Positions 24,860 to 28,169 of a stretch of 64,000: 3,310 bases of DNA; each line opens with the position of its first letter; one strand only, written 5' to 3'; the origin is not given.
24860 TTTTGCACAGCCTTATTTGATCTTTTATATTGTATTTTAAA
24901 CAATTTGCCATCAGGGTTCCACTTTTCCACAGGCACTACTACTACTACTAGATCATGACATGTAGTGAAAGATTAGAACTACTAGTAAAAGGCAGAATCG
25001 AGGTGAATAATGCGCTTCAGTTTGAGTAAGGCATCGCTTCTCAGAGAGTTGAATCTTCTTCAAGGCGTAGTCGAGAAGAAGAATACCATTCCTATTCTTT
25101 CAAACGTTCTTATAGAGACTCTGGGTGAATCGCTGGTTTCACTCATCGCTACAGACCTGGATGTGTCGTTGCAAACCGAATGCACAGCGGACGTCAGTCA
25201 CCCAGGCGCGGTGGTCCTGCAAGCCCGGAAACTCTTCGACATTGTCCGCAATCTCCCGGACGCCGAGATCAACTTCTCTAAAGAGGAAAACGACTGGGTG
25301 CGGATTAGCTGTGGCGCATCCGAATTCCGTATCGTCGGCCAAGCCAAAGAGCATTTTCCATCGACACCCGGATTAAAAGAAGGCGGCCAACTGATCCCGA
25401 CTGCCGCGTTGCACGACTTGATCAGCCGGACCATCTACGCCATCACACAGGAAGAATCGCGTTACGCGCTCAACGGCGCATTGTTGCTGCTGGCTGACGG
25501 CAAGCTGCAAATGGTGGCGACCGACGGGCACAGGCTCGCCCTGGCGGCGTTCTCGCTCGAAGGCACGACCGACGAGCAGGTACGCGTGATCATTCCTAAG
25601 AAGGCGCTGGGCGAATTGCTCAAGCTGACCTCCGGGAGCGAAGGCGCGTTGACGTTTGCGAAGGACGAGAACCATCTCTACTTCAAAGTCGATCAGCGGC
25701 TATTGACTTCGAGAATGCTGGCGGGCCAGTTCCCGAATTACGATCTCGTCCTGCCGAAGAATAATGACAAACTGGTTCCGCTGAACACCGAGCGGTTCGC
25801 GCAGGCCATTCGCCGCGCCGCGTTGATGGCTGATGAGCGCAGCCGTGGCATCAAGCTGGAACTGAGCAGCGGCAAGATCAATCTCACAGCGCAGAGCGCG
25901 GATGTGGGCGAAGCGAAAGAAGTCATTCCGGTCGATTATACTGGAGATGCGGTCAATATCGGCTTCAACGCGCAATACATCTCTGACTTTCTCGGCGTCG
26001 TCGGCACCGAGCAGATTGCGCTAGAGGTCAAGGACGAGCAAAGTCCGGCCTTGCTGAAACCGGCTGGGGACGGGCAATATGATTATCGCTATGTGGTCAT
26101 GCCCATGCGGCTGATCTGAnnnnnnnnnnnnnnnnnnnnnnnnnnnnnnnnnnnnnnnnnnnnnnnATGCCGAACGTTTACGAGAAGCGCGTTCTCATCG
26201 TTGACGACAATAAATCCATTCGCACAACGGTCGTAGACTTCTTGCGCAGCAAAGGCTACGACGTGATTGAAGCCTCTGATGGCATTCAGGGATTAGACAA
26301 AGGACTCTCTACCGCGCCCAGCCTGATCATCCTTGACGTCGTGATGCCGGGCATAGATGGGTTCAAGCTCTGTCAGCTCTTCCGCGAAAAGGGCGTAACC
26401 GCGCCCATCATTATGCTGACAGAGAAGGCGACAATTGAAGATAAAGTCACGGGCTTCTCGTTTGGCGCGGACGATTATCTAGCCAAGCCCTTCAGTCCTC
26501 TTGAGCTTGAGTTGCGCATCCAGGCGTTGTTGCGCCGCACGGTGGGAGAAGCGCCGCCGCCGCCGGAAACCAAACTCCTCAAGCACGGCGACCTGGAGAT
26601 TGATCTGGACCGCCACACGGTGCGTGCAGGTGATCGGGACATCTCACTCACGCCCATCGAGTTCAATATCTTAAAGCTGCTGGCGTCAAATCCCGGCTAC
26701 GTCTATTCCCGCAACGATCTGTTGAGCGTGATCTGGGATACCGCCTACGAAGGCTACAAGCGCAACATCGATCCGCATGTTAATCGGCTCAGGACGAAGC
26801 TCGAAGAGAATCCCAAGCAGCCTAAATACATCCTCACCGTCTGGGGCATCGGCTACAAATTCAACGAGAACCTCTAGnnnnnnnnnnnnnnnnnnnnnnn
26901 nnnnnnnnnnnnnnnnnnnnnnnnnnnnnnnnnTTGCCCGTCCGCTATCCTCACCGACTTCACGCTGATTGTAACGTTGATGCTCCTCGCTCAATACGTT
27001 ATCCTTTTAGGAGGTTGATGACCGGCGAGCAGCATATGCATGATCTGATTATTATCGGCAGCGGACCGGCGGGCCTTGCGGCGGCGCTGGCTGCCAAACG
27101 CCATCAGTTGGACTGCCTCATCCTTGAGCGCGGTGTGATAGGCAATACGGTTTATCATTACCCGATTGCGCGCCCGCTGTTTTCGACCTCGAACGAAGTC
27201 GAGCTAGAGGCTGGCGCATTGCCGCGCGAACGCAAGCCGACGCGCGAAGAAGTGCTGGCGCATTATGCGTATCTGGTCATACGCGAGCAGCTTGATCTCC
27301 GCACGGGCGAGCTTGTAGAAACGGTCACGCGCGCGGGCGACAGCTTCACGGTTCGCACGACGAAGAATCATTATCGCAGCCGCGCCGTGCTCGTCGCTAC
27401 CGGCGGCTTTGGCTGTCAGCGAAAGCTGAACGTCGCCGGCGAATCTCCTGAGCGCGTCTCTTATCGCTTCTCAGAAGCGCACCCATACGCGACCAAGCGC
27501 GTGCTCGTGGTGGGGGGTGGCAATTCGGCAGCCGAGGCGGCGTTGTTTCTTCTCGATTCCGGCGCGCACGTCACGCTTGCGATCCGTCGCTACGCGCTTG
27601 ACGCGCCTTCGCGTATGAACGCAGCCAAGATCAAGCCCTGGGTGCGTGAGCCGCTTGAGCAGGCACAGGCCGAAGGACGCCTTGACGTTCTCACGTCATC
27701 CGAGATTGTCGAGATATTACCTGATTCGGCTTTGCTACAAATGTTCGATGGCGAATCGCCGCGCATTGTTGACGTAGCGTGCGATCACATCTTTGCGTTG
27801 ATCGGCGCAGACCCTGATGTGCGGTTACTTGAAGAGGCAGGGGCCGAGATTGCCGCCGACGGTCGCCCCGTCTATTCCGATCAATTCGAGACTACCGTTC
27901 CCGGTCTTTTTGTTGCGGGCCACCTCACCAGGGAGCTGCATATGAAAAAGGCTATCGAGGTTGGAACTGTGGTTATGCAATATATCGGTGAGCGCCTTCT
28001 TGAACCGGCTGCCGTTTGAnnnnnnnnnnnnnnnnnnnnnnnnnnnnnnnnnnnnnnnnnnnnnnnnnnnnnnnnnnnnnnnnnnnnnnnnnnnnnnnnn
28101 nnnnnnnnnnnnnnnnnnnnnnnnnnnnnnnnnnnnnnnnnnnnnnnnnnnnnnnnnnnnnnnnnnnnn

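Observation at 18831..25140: Low-GC block of about 6.3 kb containing only core origin functions (parB-parA, parS, atpDC, dnaA, oriC, dnaN 5' end)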

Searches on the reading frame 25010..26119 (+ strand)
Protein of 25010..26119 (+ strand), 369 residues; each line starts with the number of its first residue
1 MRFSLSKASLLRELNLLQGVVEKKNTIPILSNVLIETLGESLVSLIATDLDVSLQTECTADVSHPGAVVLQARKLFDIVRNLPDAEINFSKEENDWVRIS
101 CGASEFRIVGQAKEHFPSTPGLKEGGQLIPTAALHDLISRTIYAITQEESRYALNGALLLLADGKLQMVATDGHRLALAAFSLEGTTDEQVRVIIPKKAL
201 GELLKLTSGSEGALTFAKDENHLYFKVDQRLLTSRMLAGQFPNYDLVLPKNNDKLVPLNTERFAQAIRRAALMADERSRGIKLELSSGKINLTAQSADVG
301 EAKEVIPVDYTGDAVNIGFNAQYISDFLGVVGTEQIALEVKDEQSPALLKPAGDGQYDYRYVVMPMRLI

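Call 5: search_protein_families(library=ncbifam, proteins=[window:25010-26119:+])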
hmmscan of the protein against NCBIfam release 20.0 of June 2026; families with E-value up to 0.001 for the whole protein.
window:25010-26119:+ (369 aa): 3 families
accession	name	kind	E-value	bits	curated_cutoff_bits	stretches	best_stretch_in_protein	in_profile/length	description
TIGR00663.1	dnan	equivalog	9.2e-94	314.4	137.65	1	1-368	1-367/367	DNA polymerase III subunit beta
NF004184.0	PRK05643.3-2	equivalog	3.2e-43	148.1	443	1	1-365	1-372/375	DNA polymerase III subunit beta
NF011508.0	PRK14946.1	equivalog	1.3e-15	57.5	513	1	1-344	1-344/366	DNA polymerase III subunit beta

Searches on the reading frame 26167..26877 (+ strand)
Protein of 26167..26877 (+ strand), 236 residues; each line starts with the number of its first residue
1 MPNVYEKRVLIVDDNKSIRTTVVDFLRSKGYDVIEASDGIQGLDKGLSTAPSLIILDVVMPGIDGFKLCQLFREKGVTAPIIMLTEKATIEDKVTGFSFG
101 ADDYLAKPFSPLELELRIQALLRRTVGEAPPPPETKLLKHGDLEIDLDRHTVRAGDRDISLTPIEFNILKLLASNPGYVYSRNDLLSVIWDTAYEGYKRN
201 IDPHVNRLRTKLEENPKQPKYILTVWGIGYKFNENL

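Call 5: search_protein_families(library=ncbifam, proteins=[window:26167-26877:+])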
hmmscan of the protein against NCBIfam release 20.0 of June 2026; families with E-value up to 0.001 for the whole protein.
window:26167-26877:+ (236 aa): 95 families (the best 25 are shown)
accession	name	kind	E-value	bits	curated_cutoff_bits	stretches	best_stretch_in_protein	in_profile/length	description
NF045944.1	ResRegRpaBCyano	equivalog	1.6e-65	220.7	330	1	10-233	1-228/229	response regulator transcription factor RpaB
NF040689.1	MtrAB_MtrA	equivalog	1.5e-59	201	300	1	9-231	1-217/219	MtrAB system response regulator MtrA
NF033117.2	vanR_ACDEGLN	exception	3.4e-57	193.6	350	1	9-232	1-225/226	VanR-ABDEGLN family response regulator transcription factor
NF007005.1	PRK09468.1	equivalog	2.1e-56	191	331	1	6-232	3-231/237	osmolarity response regulator transcription factor OmpR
TIGR02154.1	PhoB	equivalog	3.5e-54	183.5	296.2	1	7-232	3-225/226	phosphate regulon transcriptional regulator PhoB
NF033120.0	vanR_FM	exception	9.1e-54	182.5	460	1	8-233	5-230/231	vancomycin resistance response regulator transcription factor, VanR-F/VanR-M family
NF008296.0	PRK11083.1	equivalog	9.5e-53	178.9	273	1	6-233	3-226/228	two-component system response regulator CreB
NF053854.1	RespRegPhoBBctds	equivalog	1.6e-52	178.1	270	1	9-233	1-225/225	two-component system response regulator PhoB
NF040534.1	resp_reg_YycF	equivalog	7.4e-52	175.9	340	1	7-233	1-228/231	response regulator YycF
NF041733.1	resp_reg_CseB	equivalog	8.1e-52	175.9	350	1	8-233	2-227/228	two-component system response regulator CseB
NF007982.1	PRK10710.1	equivalog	6.2e-48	163.4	380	1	6-233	7-228/235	envelope stress response regulator BaeR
TIGR01387.1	cztR_silR_copR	subfamily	1.5e-47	162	279.2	1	9-232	1-218/218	heavy metal response regulator transcription factor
NF000401.1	vanR-A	exception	2e-45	155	500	1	7-233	3-230/231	vancomycin resistance response regulator transcription factor VanR-A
NF000403.1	vanR-C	exception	1.6e-44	152.2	480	1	7-231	3-228/231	vancomycin resistance response regulator transcription factor VanR-C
NF045991.1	RespRegCtrARhodob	equivalog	9.3e-43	146.5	350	1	8-234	2-223/224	response regulator transcription factor CtrA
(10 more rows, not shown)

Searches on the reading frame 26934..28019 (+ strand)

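Call 5: search_protein_families(library=ncbifam, proteins=[window:26934-28019:+])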
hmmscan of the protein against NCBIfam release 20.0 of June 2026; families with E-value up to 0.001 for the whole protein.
window:26934-28019:+ (361 aa): 69 families (the best 25 are shown)
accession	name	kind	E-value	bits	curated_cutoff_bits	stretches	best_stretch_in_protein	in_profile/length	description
TIGR04018.1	Bthiol_YpdA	hypoth_equivalog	5.4e-75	252.1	339.9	1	37-346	1-304/316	YpdA family putative bacillithiol disulfide reductase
TIGR01292.1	TRX_reduct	equivalog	7.3e-31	107.1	343.45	1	36-338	1-281/300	thioredoxin-disulfide reductase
TIGR03143.1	AhpF_homolog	hypoth_equivalog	5.5e-21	74.8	687.65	1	34-332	3-283/555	putative alkyl hydroperoxide reductase F subunit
NF040505.1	ArsO_flavin_mono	equivalog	1.9e-20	73.6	425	1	37-202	2-175/346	ArsO family NAD(P)H-dependent flavin-containing monooxygenase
TIGR03140.1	AhpF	equivalog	3.9e-19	68.6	502.9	1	32-344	209-499/515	alkyl hydroperoxide reductase subunit F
TIGR02053.1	MerA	equivalog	8.7e-15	54.7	454.45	2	124-340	103-316/465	mercury(II) reductase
NF004776.0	PRK06116.1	equivalog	6.7e-14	51.7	480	1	118-337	101-310/450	glutathione-disulfide reductase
TIGR01350.1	lipoamide_DH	equivalog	1.7e-12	46.8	408.8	1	137-353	118-331/461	dihydrolipoyl dehydrogenase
TIGR04046.1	MSMEG_0569_nitr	hypoth_equivalog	8.8e-12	44.7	498.35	1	37-217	2-191/400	MSMEG_0569 family flavin-dependent oxidoreductase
NF009409.0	PRK12770.1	subfamily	1.1e-11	44.4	343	1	180-352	165-347/360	putative glutamate synthase subunit beta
NF009410.0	PRK12771.1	subfamily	6.8e-11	41.4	516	1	128-353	205-443/566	NAD(P)-binding protein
TIGR01421.1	gluta_reduc_1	equivalog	1.2e-10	41.2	556.15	1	117-338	98-311/450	glutathione-disulfide reductase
TIGR03315.1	Se_ygfK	equivalog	5.8e-10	37.2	835.3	1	126-333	600-816/1012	putative selenate reductase subunit YgfK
NF006130.0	PRK08274.1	equivalog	1.2e-09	37.5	369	1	33-67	3-37/467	FAD-dependent tricarballylate dehydrogenase TcuA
NF010311.1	PRK13748.1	subfamily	1.7e-09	37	600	0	31-73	93-135/560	mercury(II) reductase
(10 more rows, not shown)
